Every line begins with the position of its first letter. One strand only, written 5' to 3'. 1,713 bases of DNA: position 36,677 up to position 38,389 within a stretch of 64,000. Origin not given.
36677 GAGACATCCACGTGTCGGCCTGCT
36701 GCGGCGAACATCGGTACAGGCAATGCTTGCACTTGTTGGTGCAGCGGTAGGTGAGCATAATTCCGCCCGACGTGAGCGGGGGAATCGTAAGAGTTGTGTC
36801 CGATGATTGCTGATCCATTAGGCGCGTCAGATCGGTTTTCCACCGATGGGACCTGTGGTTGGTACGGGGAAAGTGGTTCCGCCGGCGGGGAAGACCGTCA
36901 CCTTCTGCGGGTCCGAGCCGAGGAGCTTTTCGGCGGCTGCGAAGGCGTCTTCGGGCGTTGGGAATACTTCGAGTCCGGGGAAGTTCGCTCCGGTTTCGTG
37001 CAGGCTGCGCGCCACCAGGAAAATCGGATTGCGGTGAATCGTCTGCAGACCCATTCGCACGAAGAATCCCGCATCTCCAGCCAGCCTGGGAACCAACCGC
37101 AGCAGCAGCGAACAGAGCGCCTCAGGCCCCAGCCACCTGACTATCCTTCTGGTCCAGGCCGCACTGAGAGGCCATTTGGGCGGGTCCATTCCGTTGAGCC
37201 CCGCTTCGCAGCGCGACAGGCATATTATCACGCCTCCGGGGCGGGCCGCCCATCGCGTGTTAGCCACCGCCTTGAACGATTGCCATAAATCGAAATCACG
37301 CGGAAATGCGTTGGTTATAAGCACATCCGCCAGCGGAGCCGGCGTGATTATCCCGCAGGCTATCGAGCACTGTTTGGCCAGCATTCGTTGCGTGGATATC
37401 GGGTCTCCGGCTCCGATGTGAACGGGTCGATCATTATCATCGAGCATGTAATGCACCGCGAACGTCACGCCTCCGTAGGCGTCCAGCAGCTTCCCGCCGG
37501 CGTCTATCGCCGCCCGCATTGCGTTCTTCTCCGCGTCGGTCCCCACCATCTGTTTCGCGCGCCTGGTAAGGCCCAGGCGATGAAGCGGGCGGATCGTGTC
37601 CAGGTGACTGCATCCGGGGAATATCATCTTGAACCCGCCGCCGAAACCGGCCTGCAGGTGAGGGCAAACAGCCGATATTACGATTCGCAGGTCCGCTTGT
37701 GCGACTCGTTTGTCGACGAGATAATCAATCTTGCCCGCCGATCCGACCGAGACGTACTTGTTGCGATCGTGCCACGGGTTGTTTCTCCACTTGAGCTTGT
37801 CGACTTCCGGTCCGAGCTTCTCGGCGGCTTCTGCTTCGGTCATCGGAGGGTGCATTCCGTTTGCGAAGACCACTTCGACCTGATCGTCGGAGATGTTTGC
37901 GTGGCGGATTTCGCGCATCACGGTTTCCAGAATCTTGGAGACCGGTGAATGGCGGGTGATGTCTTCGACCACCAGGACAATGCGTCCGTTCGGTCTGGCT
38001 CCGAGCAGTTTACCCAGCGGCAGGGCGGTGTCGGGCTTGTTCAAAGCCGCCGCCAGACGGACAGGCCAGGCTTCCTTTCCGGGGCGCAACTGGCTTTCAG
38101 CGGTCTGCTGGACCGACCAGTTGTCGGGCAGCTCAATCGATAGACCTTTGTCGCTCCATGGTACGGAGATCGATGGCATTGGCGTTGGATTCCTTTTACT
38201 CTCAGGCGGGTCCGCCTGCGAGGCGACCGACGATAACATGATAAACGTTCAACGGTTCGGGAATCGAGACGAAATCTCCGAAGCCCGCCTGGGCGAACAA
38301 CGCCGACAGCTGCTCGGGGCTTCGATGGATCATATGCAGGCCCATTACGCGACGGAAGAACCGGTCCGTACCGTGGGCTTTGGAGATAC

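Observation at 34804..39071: Compact methyltransferase / LarA-like / radical-SAM / beta-propeller cluster of unknown pathway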

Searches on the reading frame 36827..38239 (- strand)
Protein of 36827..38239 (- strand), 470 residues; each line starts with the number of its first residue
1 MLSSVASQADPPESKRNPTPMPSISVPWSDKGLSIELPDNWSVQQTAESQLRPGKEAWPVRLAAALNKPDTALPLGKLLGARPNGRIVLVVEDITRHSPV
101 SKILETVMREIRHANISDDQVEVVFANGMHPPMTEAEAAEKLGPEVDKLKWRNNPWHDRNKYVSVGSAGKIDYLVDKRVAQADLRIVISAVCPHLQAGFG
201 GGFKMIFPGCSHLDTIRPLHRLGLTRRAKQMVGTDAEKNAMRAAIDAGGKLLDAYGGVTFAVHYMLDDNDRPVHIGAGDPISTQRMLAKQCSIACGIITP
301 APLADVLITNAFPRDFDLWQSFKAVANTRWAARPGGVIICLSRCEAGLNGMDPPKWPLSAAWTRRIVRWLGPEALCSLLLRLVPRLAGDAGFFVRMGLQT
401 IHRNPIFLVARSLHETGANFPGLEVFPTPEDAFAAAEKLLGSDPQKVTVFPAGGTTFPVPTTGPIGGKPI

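Call 3: search_protein_families(library=pfam, proteins=[window:36827-38239:-], max_evalue=0.01)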
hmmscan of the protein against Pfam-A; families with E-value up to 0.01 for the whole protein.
window:36827-38239:- (470 aa): 3 families
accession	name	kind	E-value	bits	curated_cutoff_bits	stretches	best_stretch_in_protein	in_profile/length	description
PF09861.14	Lar_N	-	1.4e-36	126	23.3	1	30-225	3-197/204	Lactate racemase N-terminal domain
PF21113.2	LarA_C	-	1.2e-05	25.7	25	1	304-350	6-54/152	Lactate racemase C-terminal domain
PF04015.17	DUF362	-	0.0022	18.5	24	1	146-225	63-141/200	Domain of unknown function (DUF362)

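Call 4: search_protein_families(library=ncbifam, proteins=[window:36827-38239:-], max_evalue=0.01)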
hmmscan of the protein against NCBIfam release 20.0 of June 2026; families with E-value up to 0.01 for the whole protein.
window:36827-38239:- (470 aa): 6 families
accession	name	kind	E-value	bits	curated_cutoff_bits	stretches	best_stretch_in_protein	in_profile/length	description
NF052593.1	NPN_racem_MAR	equivalog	4.9e-52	176.9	500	1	24-348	1-318/415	nickel-dependent malate racemase, LarAH6 family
NF052525.1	NPN_LarAH10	equivalog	2.8e-49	168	540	1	25-459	4-426/426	NPN-dependent 2-hydroxyacid racemase, LarAH10 family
NF033504.2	Ni_dep_LarA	equivalog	1e-43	149.6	460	1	24-457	2-419/422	nickel-dependent lactate racemase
NF052595.1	NPN_LarAH5_MAR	equivalog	4.6e-42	144.4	462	1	24-348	1-317/415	nickel-dependent malate racemase, LarAH5 family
NF052592.1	LarAH_14_15_16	equivalog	1.3e-09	37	740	1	61-263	47-250/520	NPN-dependent hydroxyacid isomerase, LarAH14/15/16 family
NF052594.1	NPN_18_hexonate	equivalog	8.7e-07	28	500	1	84-341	24-292/411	nickel-dependent putative hexonate epimerase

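Call 9: find_homologous_proteins(query=window:36827-38239:-)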
Query window:36827-38239:- (470 aa): 326 proteins with E <= 0.001 among 8000 candidates; the best 120 are listed.
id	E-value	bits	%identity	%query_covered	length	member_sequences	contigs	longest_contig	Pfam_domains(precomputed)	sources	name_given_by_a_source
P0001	1.2e-279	946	90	96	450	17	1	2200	PF21113.3,PF09861.15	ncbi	-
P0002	1.2e-272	923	88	95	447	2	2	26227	PF21113.3,PF09861.15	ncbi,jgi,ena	-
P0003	4.2e-272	921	89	95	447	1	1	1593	PF21113.3,PF09861.15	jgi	jgi:nickel-dependent lactate racemase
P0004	1.6e-271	919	88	96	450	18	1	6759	PF09861.15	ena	-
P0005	1.7e-271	919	89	95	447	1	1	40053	PF21113.3,PF09861.15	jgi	jgi:lactate racemase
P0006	4.7e-270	915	87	96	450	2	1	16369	PF21113.3,PF09861.15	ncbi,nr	ncbi:MAG: DUF2088 domain-containing protein [bacterium]|nr:DUF2088 domain-containing protein [bacter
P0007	5.3e-270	914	87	96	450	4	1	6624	PF09861.15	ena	-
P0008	1.7e-248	843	77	96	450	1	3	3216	PF09861.15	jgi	-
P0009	2.2e-244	830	77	95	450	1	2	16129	PF09861.15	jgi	-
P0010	1.9e-222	758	70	96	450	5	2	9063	PF21113.3,PF09861.15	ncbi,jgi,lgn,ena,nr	ncbi:MAG: lactate racemase domain-containing protein [Phycisphaerae bacterium]|jgi:nickel-dependent 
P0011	1.5e-213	728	67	96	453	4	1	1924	PF09861.15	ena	-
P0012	5.2e-191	654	63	94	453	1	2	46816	PF09861.15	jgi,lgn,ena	-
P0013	2.3e-186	639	61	94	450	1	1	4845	PF09861.15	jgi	jgi:hypothetical protein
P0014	4.8e-186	638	61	94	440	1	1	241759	PF09861.15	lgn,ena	-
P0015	2.8e-185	635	61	96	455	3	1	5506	PF09861.15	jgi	-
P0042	5.7e-178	611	58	92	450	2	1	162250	PF21113.3,PF09861.15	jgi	jgi:nickel-dependent lactate racemase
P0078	1.1e-173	597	59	94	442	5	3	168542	PF04015.18,PF09861.15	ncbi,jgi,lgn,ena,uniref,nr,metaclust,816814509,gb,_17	ncbi:hypothetical protein LCGC14_0238720 [marine sediment metagenome]|uniref:LarA-like N-terminal do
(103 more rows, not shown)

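Call 10: find_encoding_contigs(protein=P0014, flank=8000, max_places=2)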
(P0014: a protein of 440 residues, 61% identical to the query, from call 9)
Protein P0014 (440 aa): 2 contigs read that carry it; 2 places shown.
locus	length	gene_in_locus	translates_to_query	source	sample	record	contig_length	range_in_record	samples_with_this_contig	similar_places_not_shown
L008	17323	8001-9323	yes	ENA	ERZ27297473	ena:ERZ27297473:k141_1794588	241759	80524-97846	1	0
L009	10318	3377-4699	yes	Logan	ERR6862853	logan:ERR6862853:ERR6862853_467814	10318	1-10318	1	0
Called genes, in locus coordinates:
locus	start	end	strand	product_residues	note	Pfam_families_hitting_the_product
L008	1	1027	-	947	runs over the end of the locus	-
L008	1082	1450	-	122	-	PF00085:Thioredoxin, PF13098:Thioredoxin_2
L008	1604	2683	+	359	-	PF20030:bpMoxR, PF07726:AAA_3, PF07728:AAA_5, PF17863:AAA_lid_2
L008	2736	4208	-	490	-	PF00884:Sulfatase, PF01663:Phosphodiest (weak), PF01676:Metalloenzyme (weak), PF16347:SGSH_C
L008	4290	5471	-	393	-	PF04055:Radical_SAM, PF13186:SPASM (weak)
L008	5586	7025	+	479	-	PF03747:ADP_ribosyl_GH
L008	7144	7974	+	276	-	PF12147:Methyltransf_20 (weak), PF03059:NAS (weak), PF13649:Methyltransf_25, PF13847:Methyltransf_31 (weak)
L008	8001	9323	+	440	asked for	PF09861:Lar_N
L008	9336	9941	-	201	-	PF01227:GTP_cyclohydroI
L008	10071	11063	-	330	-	PF08331:QueG_DUF1730, PF13187:Fer4_9 (faint), PF12838:Fer4_7 (weak), PF13237:Fer4_10 (faint), PF13484:Fer4_16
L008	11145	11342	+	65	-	-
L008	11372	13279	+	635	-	PF00662:Proton_antipo_N, PF00361:Proton_antipo_M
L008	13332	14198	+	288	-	PF00146:NADHdh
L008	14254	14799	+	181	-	PF01058:Oxidored_q6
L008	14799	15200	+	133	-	PF00329:Complex1_30kDa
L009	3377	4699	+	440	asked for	PF09861:Lar_N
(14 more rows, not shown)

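Call 11: find_encoding_contigs(protein=P0078, flank=8000, max_places=2)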
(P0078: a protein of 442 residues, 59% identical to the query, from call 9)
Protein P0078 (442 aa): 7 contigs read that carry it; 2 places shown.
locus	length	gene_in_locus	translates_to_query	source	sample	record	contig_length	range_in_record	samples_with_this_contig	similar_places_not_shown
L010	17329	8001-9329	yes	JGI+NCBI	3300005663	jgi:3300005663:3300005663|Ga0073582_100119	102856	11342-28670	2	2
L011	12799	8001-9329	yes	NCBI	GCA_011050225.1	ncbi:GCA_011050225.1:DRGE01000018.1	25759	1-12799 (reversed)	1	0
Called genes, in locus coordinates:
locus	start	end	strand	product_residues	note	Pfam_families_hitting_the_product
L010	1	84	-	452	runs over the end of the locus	PF07992:Pyr_redox_2 (faint), PF01134:GIDA (weak), PF01266:DAO (faint), PF12831:FAD_oxidored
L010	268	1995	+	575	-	PF06418:CTP_synth_N, PF00117:GATase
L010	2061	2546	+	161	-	PF08899:DUF1844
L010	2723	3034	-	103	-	-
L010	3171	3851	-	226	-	-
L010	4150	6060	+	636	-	-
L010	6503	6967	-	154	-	-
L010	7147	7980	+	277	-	PF12147:Methyltransf_20, PF13649:Methyltransf_25, PF13847:Methyltransf_31 (weak)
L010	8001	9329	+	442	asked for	PF09861:Lar_N, PF04015:DUF362 (faint)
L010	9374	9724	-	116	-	PF01740:STAS, PF13466:STAS_2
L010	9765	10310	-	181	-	PF10936:DUF2617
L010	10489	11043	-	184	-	PF09835:DUF2062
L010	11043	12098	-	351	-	PF01075:Glyco_transf_9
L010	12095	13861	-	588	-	PF06293:Kdo, PF03109:ABC1 (faint), PF06293:Kdo, PF00069:Pkinase (weak)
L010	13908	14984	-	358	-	-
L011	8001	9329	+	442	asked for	PF09861:Lar_N, PF04015:DUF362 (faint)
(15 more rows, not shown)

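Call 12: find_encoding_contigs(protein=P0042, flank=8000, max_places=2)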
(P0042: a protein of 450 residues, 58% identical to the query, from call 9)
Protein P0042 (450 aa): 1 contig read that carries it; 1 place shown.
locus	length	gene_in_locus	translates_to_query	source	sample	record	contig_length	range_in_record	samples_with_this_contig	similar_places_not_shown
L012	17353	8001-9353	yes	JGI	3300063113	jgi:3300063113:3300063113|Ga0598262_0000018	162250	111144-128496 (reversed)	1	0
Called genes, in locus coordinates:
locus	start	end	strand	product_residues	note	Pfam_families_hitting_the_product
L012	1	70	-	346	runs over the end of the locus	PF01370:Epimerase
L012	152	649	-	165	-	-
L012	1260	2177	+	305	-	PF01544:CorA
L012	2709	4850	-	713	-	PF13432:TPR_16 (faint), PF14559:TPR_19 (faint), PF07719:TPR_2 (faint), PF13181:TPR_8 (faint), PF13428:TPR_14 (faint), PF13431:TPR_17 (faint), PF13424:TPR_12 (weak)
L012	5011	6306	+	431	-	PF03952:Enolase_N, PF00113:Enolase_C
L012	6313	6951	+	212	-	-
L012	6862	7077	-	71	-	-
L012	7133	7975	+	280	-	PF12147:Methyltransf_20, PF13649:Methyltransf_25 (weak)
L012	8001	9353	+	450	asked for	PF09861:Lar_N, PF21113:LarA_C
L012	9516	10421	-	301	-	PF02129:Peptidase_S15 (faint), PF00561:Abhydrolase_1 (weak), PF12146:Hydrolase_4, PF12697:Abhydrolase_6 (weak), PF20408:Abhydrolase_11 (faint), PF00326:Peptidase_S9 (faint)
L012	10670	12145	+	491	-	PF00294:PfkB, PF08543:Phos_pyr_kin (weak), PF01467:CTP_transf_like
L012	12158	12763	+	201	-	PF00702:Hydrolase, PF08645:PNK3P, PF13419:HAD_2, PF13242:Hydrolase_like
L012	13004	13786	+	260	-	PF01182:Glucosamine_iso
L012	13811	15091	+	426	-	PF13562:NTP_transf_4, PF00132:Hexapep (faint)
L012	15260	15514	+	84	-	PF00550:PP-binding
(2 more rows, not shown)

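Call 13: find_encoding_contigs(protein=P0005, flank=10000, max_places=2)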
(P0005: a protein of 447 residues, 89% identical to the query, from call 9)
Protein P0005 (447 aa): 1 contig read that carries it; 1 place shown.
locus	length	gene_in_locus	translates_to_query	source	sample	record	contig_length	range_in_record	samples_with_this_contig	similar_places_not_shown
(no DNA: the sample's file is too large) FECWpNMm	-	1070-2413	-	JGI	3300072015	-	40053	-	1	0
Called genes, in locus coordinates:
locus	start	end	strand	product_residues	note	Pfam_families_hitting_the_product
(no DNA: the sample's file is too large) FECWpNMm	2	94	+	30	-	?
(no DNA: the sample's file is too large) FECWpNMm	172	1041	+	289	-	PF12147:Methyltransf_20, PF08242:Methyltransf_12 (weak), PF13649:Methyltransf_25, PF13847:Methyltransf_31 (faint)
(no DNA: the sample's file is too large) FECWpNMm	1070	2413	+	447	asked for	PF09861:Lar_N, PF21113:LarA_C (faint)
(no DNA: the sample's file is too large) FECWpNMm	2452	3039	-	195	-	PF01227:GTP_cyclohydroI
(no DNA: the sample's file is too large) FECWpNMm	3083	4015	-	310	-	PF08331:QueG_DUF1730, PF00037:Fer4 (faint), PF12838:Fer4_7 (weak), PF13484:Fer4_16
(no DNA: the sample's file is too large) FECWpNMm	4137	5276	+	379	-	PF01738:DLH (faint), PF00036:EF-hand_1 (faint), PF13202:EF-hand_5 (faint), PF13405:EF-hand_6 (faint), PF00135:COesterase, PF20434:BD-FAE, PF07859:Abhydrolase_3, PF00326:Peptidase_S9, +1 more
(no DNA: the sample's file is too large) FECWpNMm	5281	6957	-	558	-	PF13385:Laminin_G_3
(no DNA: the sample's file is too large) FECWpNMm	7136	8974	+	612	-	PF13428:TPR_14 (faint), PF14559:TPR_19 (faint), PF13431:TPR_17 (faint)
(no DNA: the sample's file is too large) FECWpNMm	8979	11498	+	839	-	-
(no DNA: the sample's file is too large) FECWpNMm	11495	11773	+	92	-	-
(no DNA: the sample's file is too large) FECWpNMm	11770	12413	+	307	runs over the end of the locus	PF04055:Radical_SAM (weak)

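Call 14: find_encoding_contigs(protein=P0009, flank=10000, max_places=2)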
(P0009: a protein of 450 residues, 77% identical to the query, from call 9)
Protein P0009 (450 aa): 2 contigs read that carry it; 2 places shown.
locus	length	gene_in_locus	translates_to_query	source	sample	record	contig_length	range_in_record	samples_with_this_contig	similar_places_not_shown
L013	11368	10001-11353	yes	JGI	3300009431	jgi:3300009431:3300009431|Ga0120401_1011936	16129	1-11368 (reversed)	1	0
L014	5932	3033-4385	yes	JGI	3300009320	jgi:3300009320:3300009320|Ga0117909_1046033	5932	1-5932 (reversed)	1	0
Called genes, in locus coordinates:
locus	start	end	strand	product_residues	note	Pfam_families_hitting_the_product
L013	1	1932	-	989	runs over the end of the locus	-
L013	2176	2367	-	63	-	-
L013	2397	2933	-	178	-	PF22725:GFO_IDH_MocA_C3 (faint)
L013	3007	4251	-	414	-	PF01408:GFO_IDH_MocA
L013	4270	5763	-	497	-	PF01408:GFO_IDH_MocA, PF19051:GFO_IDH_MocA_C2 (faint), PF22725:GFO_IDH_MocA_C3 (faint)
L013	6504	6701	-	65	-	-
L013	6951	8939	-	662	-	PF00400:WD40 (faint), PF07676:PD40 (faint), PF12894:ANAPC4_WD40 (faint), PF23381:Beta-prop_IFT122_1st (faint), PF23410:Beta-prop_VPS8 (faint), PF24817:WD40_WDHD1_1st (faint), PF25174:Beta-prop_THOC3 (faint), PF00795:CN_hydrolase, +1 more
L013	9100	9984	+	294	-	PF12147:Methyltransf_20, PF13649:Methyltransf_25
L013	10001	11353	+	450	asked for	PF09861:Lar_N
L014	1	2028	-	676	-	?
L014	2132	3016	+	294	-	PF12147:Methyltransf_20, PF13649:Methyltransf_25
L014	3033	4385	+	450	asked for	PF09861:Lar_N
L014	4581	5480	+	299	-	-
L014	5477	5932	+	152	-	?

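Call 15: find_encoding_contigs(protein=P0012, flank=10000, max_places=2)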
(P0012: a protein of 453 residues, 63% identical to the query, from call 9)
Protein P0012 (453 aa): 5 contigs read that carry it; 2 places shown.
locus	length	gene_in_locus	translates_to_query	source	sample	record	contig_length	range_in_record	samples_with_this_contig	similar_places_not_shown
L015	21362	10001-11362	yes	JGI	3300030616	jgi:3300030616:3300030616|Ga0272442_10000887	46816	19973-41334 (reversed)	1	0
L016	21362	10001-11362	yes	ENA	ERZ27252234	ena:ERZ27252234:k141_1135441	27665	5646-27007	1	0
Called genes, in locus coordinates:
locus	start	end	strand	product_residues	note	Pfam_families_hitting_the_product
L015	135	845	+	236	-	-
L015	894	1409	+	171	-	-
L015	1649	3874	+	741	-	-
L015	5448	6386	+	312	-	-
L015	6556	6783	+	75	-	-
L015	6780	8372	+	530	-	PF00589:Phage_integrase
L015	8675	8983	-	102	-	-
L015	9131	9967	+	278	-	PF12147:Methyltransf_20, PF13847:Methyltransf_31, PF08242:Methyltransf_12 (weak), PF13649:Methyltransf_25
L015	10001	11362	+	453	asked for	PF09861:Lar_N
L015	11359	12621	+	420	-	-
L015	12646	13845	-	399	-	PF08305:NPCBM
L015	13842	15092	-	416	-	PF13432:TPR_16 (weak)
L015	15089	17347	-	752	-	-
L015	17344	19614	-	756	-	-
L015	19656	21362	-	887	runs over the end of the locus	-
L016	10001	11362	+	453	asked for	PF09861:Lar_N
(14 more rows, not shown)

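Call 16: search_solved_structures(query=window:36827-38179:-, show_alignments=3, max_evalue=0.001)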
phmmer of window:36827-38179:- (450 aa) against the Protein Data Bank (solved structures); distinct sequences matched with E-value up to 0.001: 9.
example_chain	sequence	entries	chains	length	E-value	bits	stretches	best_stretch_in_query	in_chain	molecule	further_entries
6d6z_A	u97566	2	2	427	1.7e-31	113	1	31-353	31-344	Malate racemase Mar2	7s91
9eid_A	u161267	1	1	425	2.3e-23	86.2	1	5-329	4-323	A broad-substrate spectrum lactate racemase A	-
9eia_A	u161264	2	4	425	2.5e-23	86.1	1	6-329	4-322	A broad-substrate spectrum lactate racemase A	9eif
2yjg_A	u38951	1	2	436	2.3e-18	69.7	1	2-336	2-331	LACTATE RACEMASE APOPROTEIN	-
6c1w_A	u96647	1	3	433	3.8e-15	59.1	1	4-329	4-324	Lactate racemase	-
5huq_A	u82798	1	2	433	4.9e-15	58.7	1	40-329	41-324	Lactate racemization operon protein LarA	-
8ezf_B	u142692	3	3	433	1.2e-14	57.5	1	40-329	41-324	Lactate racemase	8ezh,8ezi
9q2u_A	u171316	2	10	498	2.2e-08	36.8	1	61-266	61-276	Lactate racemase A | LarA-like nickel-pincer nucleotide cofactor-utilizing enzyme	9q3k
9q3j_A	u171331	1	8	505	6.1e-07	32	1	13-201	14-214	DUF2088 domain-containing protein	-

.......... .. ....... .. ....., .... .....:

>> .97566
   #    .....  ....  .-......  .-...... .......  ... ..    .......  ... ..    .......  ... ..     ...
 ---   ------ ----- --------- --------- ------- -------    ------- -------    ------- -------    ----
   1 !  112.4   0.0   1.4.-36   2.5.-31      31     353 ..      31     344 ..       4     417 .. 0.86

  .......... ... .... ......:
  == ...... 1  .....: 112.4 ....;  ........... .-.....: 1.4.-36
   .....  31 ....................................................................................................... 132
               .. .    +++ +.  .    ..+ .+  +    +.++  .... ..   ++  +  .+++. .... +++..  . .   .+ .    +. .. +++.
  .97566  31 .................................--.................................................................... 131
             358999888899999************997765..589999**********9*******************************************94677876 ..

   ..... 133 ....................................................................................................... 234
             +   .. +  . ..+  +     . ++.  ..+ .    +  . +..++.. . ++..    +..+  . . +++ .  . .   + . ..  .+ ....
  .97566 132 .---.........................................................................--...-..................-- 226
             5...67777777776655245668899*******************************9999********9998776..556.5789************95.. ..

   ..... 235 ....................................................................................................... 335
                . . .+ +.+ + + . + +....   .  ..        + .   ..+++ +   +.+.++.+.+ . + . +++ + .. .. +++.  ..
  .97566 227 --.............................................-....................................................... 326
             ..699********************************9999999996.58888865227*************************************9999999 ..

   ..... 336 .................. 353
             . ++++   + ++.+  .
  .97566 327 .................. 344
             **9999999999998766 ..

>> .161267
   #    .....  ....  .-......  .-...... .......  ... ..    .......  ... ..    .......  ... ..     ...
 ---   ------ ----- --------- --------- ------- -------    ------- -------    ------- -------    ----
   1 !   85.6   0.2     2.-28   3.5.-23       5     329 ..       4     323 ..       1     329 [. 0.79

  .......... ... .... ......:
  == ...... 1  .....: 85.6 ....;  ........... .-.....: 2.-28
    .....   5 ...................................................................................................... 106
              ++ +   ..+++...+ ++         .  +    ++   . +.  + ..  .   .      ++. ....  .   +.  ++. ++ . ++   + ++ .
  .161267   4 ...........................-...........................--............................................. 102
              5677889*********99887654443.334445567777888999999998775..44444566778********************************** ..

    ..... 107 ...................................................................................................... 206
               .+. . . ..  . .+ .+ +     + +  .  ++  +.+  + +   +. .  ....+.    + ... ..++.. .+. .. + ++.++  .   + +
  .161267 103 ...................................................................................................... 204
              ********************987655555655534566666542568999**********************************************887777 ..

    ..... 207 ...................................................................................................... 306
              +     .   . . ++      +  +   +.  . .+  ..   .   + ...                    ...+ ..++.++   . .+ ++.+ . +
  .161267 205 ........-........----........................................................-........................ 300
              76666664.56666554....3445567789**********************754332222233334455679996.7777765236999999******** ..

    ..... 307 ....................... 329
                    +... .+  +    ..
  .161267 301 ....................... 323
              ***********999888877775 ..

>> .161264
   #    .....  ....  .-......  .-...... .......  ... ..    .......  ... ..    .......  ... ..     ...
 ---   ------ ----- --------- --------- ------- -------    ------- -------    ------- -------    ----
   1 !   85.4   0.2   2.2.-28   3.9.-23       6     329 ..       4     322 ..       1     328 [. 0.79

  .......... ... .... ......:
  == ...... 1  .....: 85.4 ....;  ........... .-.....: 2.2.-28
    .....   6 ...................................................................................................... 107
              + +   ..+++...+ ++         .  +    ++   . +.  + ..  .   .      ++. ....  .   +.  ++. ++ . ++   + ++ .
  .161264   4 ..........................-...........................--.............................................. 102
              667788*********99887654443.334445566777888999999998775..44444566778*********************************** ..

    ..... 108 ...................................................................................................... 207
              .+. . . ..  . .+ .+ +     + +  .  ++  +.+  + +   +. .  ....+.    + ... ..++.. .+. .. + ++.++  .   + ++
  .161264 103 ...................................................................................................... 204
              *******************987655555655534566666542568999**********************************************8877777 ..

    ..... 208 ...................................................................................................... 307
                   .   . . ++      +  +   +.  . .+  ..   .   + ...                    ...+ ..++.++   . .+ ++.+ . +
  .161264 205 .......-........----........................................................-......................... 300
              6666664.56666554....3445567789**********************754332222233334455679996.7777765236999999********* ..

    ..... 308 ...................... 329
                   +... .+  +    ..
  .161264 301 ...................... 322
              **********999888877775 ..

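Call 18: find_related_loci(query=window:36827-38179:-, collection=genome_contigs, flank=7000)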
Query window:36827-38179:- (450 aa) in genome_contigs; peptide patterns used: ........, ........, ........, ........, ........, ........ (x = any residue, [..] = any of these).
38 stretches matched a pattern; 4 encode a relative of the query (tblastn E <= 1e-3); 4 distinct loci.
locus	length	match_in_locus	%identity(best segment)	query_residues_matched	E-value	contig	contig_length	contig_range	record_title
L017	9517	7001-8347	88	1-449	0e+0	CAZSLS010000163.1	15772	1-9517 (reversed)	MAG TPA_asm: uncultured Planctomycetaceae bacterium isolate SRP260945_co1_237 genome assembly, contig: NODE_6049_length_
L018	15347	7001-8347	88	1-449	0e+0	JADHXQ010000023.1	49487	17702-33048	MAG: Phycisphaerae bacterium isolate BS750m-G57 BS-750m-C522, whole genome shotgun sequence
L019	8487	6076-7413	88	1-446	0e+0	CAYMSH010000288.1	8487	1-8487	MAG TPA_asm: uncultured Planctomycetaceae bacterium isolate binchicken_co141_31 genome assembly, contig: NODE_30956_leng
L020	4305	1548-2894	86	1-449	0e+0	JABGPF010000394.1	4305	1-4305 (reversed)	MAG: Phycisphaerales bacterium isolate co234_bin25 NODE_30835_length_4305_cov_4.868706, whole genome shotgun sequence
